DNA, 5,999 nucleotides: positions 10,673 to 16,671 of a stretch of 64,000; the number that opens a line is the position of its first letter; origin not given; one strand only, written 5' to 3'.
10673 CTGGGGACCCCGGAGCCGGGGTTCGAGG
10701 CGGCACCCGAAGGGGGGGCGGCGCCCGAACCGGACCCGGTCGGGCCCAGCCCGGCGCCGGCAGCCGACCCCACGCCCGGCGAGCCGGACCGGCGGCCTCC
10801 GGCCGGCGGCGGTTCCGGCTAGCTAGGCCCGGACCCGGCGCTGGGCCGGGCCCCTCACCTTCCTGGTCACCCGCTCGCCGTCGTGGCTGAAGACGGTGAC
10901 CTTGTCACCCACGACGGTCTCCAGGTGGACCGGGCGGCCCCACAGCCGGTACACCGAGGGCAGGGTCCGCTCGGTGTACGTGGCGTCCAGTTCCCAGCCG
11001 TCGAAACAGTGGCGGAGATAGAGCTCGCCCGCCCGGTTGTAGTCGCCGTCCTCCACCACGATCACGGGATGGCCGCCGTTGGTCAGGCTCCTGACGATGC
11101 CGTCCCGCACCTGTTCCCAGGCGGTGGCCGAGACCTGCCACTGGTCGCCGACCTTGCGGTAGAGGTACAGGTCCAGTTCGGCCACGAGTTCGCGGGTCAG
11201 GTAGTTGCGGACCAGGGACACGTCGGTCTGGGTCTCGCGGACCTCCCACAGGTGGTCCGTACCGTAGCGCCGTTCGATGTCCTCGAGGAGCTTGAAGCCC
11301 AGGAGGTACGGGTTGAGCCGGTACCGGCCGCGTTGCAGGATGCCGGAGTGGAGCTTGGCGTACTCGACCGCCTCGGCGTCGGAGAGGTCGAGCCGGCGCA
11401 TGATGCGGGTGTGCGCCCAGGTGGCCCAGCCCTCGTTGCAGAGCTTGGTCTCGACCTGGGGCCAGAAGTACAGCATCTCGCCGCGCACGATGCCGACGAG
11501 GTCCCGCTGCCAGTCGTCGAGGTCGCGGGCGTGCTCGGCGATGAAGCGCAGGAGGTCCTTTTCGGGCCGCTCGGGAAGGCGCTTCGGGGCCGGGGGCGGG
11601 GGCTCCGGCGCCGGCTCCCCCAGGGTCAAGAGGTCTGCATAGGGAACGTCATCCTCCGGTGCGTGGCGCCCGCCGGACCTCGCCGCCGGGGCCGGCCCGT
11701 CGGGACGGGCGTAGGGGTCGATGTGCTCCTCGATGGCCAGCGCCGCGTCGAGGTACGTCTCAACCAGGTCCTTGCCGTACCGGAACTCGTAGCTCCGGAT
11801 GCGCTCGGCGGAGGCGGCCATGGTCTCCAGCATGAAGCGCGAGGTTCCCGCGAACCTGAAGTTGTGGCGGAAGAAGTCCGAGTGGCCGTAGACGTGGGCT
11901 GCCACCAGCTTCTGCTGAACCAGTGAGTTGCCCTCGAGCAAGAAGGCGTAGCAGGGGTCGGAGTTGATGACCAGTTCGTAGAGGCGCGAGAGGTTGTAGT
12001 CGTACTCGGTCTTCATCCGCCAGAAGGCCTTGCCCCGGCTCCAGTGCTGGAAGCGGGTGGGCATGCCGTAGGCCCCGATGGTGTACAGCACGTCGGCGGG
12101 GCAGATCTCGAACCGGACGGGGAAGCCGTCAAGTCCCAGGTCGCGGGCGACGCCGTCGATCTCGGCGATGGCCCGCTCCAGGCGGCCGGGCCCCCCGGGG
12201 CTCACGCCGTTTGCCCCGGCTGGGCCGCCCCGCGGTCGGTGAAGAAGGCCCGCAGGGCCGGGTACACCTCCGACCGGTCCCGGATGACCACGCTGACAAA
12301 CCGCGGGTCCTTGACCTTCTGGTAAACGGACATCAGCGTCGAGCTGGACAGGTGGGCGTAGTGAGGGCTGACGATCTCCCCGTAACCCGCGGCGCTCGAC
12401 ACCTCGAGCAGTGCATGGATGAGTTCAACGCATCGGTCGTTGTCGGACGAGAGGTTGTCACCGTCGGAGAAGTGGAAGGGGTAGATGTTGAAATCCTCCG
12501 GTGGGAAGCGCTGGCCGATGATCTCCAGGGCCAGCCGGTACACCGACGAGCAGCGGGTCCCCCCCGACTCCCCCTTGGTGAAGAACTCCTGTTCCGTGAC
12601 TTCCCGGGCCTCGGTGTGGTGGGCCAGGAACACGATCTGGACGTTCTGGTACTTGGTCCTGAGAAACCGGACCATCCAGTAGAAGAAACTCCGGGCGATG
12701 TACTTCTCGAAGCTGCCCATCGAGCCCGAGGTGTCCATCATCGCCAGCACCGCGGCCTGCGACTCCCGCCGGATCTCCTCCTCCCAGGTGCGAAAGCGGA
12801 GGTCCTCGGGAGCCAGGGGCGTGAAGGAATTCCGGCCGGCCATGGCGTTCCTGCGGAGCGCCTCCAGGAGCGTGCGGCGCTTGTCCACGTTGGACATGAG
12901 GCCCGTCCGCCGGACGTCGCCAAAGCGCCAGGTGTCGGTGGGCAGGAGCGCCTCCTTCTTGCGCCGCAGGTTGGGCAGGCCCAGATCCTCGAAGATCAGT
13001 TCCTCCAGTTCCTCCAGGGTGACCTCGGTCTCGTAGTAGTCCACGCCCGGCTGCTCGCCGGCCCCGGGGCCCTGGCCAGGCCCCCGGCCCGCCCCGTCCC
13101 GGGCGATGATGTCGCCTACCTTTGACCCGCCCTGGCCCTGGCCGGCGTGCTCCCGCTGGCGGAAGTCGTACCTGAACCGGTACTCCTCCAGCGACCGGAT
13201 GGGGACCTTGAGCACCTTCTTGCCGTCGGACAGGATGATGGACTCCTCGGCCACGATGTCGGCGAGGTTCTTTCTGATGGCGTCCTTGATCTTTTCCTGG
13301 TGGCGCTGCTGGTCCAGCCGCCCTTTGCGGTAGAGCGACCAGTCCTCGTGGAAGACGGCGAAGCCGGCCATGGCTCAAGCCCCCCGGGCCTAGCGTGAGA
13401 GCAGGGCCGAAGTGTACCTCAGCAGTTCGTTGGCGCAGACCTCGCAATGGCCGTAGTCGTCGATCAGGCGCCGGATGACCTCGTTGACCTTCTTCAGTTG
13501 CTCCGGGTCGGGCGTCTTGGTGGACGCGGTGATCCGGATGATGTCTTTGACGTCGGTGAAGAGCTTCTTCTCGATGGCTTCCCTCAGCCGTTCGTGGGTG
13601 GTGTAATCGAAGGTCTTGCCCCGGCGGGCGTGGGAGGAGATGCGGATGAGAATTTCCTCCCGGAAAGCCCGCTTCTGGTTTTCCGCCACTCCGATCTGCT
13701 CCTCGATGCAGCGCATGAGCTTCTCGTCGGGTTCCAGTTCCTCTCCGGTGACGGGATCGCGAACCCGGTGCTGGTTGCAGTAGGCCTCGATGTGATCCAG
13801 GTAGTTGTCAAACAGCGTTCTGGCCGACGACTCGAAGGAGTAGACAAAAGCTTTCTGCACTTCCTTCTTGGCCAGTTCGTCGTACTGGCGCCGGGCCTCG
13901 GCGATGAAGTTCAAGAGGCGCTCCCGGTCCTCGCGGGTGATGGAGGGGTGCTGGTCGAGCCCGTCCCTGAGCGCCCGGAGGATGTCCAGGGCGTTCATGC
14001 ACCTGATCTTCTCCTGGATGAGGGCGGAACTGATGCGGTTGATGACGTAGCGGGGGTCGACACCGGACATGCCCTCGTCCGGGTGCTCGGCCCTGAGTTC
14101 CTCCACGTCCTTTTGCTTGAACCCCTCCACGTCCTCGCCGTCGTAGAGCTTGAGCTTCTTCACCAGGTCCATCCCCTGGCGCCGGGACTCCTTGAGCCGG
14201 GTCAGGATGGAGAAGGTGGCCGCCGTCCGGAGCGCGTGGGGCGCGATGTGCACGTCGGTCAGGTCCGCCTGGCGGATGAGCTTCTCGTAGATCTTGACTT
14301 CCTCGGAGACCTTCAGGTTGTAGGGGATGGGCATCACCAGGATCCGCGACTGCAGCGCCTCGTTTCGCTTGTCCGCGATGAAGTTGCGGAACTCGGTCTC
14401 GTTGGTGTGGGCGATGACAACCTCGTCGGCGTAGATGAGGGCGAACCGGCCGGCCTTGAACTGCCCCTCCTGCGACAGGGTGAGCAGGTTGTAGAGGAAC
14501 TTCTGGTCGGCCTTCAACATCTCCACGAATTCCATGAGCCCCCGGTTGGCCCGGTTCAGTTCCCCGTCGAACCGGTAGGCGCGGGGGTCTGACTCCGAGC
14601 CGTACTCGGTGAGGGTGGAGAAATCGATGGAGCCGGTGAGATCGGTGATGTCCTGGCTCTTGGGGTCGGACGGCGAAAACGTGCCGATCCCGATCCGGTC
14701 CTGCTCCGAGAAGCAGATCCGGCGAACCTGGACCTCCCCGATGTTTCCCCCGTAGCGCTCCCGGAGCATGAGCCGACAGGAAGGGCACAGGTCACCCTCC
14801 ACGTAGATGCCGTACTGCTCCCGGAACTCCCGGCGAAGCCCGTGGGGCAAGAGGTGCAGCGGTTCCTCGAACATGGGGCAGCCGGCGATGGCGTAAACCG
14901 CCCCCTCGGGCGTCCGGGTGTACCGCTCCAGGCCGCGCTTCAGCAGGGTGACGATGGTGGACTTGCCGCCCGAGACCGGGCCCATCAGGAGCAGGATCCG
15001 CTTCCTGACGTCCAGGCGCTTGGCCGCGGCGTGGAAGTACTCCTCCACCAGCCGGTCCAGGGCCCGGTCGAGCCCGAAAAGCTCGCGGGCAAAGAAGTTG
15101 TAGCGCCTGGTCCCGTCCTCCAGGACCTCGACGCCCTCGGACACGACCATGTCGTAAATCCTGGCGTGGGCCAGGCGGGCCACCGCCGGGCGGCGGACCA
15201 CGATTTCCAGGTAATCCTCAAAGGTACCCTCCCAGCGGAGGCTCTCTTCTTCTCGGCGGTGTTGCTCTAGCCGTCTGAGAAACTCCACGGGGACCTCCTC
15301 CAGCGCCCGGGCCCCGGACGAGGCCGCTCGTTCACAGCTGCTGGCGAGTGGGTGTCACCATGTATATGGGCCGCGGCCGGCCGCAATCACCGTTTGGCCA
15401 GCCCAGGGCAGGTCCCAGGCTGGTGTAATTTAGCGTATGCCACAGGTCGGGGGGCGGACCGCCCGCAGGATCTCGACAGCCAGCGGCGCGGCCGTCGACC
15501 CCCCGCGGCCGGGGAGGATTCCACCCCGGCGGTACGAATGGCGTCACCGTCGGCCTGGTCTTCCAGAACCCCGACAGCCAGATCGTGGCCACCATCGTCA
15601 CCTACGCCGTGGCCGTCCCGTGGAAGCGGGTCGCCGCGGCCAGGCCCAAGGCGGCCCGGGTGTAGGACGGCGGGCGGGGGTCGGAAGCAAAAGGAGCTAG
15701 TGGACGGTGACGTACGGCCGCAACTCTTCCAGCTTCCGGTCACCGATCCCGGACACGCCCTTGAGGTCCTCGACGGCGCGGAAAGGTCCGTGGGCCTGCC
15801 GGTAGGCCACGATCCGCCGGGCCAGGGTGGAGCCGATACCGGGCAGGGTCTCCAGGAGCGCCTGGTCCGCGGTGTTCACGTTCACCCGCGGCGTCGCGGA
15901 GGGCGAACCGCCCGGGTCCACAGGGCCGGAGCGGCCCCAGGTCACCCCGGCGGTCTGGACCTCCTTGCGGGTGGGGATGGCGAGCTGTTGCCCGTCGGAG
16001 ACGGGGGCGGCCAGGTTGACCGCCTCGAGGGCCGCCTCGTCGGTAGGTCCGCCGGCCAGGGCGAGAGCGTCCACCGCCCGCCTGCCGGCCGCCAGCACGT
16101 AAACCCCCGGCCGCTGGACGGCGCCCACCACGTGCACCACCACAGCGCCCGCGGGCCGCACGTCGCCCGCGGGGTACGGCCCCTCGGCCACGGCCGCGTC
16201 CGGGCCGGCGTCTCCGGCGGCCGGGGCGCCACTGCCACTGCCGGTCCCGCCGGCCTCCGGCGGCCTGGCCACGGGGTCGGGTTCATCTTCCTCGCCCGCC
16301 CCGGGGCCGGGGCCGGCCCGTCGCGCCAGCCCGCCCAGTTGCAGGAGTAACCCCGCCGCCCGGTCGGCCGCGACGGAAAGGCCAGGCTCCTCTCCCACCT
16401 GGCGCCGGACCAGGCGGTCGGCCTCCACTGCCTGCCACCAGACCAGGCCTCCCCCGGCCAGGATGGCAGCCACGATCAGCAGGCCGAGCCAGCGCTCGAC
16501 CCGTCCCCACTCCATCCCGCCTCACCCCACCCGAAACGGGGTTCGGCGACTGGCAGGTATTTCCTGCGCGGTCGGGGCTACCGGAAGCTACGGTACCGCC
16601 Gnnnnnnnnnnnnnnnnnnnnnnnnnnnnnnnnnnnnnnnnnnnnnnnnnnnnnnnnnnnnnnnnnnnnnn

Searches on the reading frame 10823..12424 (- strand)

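Call 48: search_protein_families(library=pfam, proteins=[window:10823-12424:-])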
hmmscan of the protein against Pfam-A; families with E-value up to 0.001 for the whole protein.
window:10823-12424:- (533 aa): 2 families
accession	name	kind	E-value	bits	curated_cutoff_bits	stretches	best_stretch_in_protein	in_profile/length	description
PF04293.20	SpoVR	-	1.9e-122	409.3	27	1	81-451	6-406/407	SpoVR like protein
PF24755.2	SpoVR_C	-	1.4e-11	44.6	27.6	1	453-504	1-53/55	SpoVR-like C-terminal domain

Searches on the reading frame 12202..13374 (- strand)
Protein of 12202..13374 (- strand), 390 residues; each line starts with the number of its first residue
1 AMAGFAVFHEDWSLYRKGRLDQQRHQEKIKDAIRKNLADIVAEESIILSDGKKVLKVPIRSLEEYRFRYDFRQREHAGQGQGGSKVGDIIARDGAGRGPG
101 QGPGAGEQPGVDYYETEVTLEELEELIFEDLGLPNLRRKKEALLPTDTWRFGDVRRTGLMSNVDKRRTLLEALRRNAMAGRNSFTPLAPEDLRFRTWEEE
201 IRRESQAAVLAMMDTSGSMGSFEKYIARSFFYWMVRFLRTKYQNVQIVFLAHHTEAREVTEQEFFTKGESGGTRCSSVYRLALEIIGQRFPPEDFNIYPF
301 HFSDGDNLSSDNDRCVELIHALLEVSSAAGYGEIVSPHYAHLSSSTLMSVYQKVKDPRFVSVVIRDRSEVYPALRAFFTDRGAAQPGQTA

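Call 48: search_protein_families(library=pfam, proteins=[window:12202-13374:-])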
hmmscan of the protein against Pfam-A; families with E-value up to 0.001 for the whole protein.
window:12202-13374:- (390 aa): 1 family
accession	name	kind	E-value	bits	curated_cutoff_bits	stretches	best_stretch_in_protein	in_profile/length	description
PF04285.18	DUF444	-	3e-104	349.8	27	2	185-379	222-416/418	Protein of unknown function (DUF444)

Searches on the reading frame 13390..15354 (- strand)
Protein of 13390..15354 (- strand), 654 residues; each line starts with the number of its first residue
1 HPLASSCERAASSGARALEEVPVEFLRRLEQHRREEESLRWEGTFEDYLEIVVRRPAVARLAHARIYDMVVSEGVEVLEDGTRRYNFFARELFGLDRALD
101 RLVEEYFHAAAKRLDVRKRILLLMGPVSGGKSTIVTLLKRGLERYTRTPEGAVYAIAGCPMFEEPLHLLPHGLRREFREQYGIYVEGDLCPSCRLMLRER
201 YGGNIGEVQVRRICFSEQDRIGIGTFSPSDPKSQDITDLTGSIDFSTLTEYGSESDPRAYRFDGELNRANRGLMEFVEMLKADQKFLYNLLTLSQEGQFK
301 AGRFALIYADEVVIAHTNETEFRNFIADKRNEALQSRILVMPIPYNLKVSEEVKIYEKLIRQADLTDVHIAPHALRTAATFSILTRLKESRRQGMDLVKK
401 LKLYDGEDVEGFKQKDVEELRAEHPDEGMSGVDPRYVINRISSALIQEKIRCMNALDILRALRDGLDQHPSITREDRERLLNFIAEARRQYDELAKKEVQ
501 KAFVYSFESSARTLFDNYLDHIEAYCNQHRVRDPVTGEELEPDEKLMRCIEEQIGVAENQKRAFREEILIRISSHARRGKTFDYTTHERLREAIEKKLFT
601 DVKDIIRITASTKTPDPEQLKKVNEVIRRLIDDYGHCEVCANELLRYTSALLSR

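Call 47: search_protein_families(library=pfam, proteins=[window:13390-15354:-])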
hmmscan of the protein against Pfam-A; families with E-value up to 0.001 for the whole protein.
window:13390-15354:- (654 aa): 2 families
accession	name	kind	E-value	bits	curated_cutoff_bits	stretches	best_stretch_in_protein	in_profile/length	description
PF08298.17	AAA_PrkA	-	4.5e-133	444.2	25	1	44-392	2-356/358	PrkA AAA domain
PF06798.17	PrkA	-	6.4e-96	321.4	25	1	398-647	1-255/255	PrkA serine protein kinase C-terminal domain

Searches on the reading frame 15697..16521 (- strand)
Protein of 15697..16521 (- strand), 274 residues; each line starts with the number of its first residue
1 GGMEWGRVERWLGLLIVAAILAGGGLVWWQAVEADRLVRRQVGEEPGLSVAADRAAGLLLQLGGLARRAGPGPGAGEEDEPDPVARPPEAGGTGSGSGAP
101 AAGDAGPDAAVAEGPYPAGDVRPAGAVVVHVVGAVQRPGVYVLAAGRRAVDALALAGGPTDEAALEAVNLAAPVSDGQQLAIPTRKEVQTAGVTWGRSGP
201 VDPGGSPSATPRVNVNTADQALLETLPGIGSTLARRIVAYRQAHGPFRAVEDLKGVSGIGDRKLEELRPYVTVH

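Call 47: search_protein_families(library=pfam, proteins=[window:15697-16521:-])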
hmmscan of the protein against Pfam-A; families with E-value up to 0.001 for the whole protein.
window:15697-16521:- (274 aa): 5 families
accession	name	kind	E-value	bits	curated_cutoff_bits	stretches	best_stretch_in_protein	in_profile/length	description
PF12836.13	HHH_3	-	7.1e-23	80.9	27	1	211-272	4-65/65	Helix-hairpin-helix motif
PF10531.15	SLBB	-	3.8e-11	43.1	27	1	128-179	1-51/55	SLBB domain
PF03934.19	T2SSK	-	5.9e-08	33.4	24.2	1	213-266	1-55/63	Type II secretion system (T2SS), protein K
PF00633.29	HHH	-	2.4e-06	27.5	24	1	214-240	4-30/30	Helix-hairpin-helix motif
PF22461.2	SLBB_2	-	0.00048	20.6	27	0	129-171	3-47/79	SLBB domain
